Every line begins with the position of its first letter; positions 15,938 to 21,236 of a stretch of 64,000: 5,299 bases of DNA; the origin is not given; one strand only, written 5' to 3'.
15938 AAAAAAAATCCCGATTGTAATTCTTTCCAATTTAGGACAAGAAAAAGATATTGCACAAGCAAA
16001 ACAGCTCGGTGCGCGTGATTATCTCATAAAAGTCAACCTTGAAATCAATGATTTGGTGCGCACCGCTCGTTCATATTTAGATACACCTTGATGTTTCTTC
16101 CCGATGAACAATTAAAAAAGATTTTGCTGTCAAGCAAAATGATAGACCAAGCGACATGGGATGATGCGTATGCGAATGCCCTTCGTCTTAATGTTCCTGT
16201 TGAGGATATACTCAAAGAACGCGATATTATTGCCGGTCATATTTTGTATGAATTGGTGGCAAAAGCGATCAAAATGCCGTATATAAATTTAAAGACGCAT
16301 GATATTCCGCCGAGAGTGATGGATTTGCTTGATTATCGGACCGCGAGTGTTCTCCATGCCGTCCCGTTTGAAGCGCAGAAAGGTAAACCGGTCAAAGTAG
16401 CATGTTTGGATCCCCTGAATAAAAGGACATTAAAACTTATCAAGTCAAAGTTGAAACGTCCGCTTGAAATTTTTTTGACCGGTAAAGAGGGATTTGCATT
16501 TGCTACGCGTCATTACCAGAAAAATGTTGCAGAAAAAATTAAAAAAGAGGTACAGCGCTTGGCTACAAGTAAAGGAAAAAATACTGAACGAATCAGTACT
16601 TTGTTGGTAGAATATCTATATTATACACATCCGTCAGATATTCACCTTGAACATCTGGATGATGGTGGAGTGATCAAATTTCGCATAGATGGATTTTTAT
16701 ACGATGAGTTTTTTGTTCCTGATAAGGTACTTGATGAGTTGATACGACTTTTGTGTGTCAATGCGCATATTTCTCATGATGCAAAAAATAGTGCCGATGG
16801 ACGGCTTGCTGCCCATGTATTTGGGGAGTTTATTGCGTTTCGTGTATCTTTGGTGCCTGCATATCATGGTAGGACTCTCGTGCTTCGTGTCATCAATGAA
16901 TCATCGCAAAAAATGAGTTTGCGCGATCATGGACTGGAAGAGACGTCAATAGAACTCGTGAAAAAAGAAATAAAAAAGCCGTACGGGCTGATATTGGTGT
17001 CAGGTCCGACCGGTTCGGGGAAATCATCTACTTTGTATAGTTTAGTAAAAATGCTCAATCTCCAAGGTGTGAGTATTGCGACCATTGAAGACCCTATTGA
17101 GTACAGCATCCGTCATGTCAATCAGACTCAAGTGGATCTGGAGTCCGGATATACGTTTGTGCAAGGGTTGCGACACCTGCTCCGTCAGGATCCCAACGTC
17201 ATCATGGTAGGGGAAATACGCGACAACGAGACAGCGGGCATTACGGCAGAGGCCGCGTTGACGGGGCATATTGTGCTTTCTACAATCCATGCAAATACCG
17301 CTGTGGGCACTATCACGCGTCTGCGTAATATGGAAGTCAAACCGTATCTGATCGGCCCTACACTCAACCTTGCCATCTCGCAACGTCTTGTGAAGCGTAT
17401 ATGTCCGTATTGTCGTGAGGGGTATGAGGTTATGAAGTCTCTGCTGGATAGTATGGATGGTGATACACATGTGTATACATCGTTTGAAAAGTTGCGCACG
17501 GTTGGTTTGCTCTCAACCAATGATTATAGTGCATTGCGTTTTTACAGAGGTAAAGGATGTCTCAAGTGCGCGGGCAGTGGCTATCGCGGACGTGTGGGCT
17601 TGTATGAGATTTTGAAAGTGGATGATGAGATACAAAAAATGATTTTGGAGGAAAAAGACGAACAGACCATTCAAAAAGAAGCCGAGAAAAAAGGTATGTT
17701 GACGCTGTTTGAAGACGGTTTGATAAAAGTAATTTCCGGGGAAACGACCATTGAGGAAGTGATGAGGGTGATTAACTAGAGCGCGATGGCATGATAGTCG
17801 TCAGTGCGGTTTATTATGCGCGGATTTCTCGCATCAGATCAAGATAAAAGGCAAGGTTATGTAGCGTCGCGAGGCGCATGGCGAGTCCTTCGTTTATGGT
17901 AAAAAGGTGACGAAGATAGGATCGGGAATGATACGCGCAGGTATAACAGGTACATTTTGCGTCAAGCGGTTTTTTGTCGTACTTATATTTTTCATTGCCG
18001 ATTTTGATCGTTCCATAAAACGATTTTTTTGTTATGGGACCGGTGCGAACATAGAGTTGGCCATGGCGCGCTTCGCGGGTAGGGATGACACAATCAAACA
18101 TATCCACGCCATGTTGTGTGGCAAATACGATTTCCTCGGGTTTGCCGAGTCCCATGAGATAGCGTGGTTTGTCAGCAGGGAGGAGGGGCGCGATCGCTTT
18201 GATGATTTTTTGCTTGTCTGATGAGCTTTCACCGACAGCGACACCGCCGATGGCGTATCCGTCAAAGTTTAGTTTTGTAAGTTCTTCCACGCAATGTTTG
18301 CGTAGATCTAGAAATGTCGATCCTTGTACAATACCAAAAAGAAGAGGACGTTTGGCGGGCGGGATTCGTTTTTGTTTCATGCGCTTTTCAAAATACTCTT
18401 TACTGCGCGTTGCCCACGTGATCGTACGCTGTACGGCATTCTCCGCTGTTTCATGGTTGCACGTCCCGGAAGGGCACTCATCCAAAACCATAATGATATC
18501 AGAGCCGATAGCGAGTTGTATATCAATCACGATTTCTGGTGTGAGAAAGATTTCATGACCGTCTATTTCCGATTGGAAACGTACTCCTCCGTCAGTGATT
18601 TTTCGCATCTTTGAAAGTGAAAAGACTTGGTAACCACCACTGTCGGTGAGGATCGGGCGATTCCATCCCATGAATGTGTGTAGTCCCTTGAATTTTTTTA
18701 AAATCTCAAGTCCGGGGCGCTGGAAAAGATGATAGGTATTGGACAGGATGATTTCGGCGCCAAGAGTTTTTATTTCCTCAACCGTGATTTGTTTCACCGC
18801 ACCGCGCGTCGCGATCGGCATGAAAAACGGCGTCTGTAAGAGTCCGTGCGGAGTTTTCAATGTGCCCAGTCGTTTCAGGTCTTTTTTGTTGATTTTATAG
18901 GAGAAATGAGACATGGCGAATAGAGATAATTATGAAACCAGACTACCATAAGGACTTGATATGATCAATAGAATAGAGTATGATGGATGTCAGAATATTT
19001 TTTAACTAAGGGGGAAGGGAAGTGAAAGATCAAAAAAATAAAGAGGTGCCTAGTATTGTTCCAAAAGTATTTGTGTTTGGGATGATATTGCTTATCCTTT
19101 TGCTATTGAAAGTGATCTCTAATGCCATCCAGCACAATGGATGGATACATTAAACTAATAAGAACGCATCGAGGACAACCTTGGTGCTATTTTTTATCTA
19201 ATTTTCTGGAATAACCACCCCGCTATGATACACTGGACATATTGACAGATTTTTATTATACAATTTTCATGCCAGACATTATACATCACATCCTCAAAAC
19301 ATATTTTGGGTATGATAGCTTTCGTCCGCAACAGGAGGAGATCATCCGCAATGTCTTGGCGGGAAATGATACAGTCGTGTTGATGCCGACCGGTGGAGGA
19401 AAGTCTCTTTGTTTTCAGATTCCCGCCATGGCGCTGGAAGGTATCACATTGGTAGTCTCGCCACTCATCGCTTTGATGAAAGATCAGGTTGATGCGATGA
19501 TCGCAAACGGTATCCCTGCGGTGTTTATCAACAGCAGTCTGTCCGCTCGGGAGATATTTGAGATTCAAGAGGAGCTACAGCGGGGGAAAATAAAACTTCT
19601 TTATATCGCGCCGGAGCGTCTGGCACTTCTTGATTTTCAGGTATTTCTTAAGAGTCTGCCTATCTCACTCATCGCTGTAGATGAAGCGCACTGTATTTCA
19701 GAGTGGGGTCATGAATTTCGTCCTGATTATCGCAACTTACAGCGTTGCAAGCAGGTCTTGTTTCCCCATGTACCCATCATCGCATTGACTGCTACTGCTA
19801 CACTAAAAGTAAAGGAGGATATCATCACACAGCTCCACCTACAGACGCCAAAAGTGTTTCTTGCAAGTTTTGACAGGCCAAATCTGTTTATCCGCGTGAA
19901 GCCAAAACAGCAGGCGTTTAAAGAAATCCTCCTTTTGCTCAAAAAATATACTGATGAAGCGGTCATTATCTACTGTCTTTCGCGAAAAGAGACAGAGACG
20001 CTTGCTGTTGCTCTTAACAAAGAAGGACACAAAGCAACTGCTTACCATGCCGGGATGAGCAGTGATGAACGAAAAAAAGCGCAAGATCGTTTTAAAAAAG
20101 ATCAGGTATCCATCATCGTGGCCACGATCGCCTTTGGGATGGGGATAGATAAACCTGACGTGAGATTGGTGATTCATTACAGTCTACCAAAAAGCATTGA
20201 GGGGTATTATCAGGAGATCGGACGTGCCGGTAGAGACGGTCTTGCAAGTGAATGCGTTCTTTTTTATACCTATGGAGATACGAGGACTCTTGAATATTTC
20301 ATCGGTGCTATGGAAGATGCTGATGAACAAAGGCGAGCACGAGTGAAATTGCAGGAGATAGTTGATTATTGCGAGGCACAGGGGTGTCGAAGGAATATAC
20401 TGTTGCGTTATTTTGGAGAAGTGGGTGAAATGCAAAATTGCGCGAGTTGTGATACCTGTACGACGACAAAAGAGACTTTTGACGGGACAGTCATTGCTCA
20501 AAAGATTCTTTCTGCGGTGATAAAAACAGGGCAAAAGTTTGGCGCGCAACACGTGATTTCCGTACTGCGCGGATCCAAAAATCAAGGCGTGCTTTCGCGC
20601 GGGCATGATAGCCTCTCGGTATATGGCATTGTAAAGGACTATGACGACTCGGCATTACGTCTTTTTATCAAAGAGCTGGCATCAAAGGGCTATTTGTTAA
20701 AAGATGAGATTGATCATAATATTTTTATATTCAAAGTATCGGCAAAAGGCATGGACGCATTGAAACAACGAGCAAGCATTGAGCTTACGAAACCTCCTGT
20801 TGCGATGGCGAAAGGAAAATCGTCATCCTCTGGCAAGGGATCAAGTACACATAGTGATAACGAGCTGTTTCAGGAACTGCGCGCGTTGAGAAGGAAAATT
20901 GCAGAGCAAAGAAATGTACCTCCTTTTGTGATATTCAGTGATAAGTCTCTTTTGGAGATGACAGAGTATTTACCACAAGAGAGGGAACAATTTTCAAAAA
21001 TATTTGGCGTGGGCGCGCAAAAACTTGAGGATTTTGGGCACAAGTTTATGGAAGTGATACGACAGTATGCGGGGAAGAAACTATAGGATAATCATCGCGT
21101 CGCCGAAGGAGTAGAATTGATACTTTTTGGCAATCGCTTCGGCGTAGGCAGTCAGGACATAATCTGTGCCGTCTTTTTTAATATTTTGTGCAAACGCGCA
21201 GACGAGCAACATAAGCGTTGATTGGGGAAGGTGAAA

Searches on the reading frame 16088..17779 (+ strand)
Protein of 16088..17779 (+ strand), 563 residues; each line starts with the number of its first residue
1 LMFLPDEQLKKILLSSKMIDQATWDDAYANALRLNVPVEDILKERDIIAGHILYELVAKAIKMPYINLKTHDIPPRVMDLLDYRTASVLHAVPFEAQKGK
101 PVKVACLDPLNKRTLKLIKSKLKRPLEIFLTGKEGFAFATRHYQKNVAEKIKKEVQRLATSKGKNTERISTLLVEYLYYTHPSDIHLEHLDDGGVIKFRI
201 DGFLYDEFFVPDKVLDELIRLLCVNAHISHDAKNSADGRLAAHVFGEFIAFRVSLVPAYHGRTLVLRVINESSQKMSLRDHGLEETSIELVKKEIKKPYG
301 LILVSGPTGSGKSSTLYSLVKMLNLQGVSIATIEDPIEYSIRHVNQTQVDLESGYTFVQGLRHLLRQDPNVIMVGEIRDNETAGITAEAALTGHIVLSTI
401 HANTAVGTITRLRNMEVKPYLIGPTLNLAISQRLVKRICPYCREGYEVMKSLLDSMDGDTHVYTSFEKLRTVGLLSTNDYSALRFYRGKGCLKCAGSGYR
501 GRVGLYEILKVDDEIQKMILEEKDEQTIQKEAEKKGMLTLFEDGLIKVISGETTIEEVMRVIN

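Call 30: search_protein_families(library=ncbifam, proteins=[window:16088-17779:+], max_evalue=1e-10)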
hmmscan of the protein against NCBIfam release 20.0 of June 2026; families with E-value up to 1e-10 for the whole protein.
window:16088-17779:+ (563 aa): 11 families
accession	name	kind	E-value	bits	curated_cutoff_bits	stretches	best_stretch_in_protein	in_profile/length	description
TIGR02533.1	type_II_gspE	equivalog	3.1e-117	392.2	630.25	1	180-561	123-485/486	type II secretion system ATPase GspE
TIGR02538.1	type_IV_pilB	equivalog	7.7e-116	387.9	675.65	1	181-562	196-562/564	type IV-A pilus assembly ATPase PilB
NF007755.0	PRK10436.1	equivalog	4e-102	342.3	617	1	148-562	68-459/465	type II secretion system protein GspE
NF053534.1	T4PilAsmATPsTfpB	equivalog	6.5e-96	322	850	1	165-562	200-582/584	type IV pilus assembly ATPase TfpB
NF041000.1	ATPase_ComGA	equivalog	8.2e-61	205.3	300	1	178-436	8-266/267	competence type IV pilus ATPase ComGA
TIGR01420.1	pilT_fam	subfamily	6.8e-47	160.3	319.1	1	175-415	7-242/343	PilT/PilU family type 4a pilus ATPase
TIGR02525.1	plasmid_TraJ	equivalog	2.6e-21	76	368.3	1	246-415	97-272/372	plasmid transfer ATPase TraJ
TIGR02524.1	dot_icm_DotB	equivalog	4.7e-20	72.1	463.3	1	294-434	129-278/358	Dot/Icm type IV secretion system ATPase DotB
NF058587.1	archaellum_moto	equivalog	3.2e-15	55.9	550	1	302-437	278-419/527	archaellum flagellar ATPase motor FlaI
TIGR03819.1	heli_sec_ATPase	hypoth_equivalog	5.1e-12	45.6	373.15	1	219-414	101-299/340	TadA family conjugal transfer-associated ATPase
TIGR02788.1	VirB11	equivalog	9.6e-12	44.5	249.95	1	289-417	135-267/308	P-type DNA transfer ATPase VirB11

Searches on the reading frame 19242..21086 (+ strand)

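Call 30: search_protein_families(library=ncbifam, proteins=[window:19242-21086:+], max_evalue=1e-10)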
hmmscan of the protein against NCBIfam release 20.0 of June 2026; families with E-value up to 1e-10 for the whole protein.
window:19242-21086:+ (614 aa): 18 families
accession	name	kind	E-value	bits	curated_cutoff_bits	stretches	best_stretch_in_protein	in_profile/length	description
TIGR01389.1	recQ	equivalog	1.9e-222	739.9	640.2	1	15-609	2-591/591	DNA helicase RecQ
NF008279.0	PRK11057.1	equivalog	1.7e-190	634.5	1015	1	15-609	14-602/608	ATP-dependent DNA helicase RecQ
TIGR00614.1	recQ_fam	subfamily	2e-163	544.6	219.8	1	17-466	2-469/470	RecQ family ATP-dependent DNA helicase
NF041063.1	DpdF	equivalog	2.6e-61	208.2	550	1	16-349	129-489/813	protein DpdF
NF053631.1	RNA_helic_CshA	equivalog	2.9e-22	79.1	646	1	215-393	215-385/434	degradosome RNA helicase CshA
NF053636.1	DDHlcsCsdAPsy1082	equivalog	2.3e-20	72.6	890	1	238-336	243-341/512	DEAD/DEAH box helicase CsdA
NF053711.1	RNA_heli_RhlE1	exception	2.7e-20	72.5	750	1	22-340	19-346/434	RNA helicase RhlE1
NF008744.0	PRK11776.1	equivalog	3.9e-20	71.8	524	1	21-352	21-356/460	ATP-dependent RNA helicase DbpA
NF008394.0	PRK11192.1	equivalog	1.3e-18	67.1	507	1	227-339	236-348/441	ATP-dependent RNA helicase SrmB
NF008642.0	PRK11634.1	equivalog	2.4e-17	62.6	989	1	238-351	245-358/628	DEAD/DEAH family ATP-dependent RNA helicase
NF010338.0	PRK13767.1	equivalog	1.2e-16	60.2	849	1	237-331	284-384/877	ATP-dependent helicase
NF007882.0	PRK10590.1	equivalog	1.9e-16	60.1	743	1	114-338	123-345/456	ATP-dependent RNA helicase RhlE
TIGR04121.1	DEXH_lig_assoc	equivalog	2.3e-16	58.7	850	1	26-331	11-345/804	ligase-associated DNA damage response DEXH box helicase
NF053710.1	RNA_heli_RhlE2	exception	3.4e-16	58.8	925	1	234-339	245-350/635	RNA helicase RhlE2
NF002340.1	PRK01297.1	equivalog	5e-15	55.2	564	1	221-347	232-358/372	ATP-dependent RNA helicase RhlB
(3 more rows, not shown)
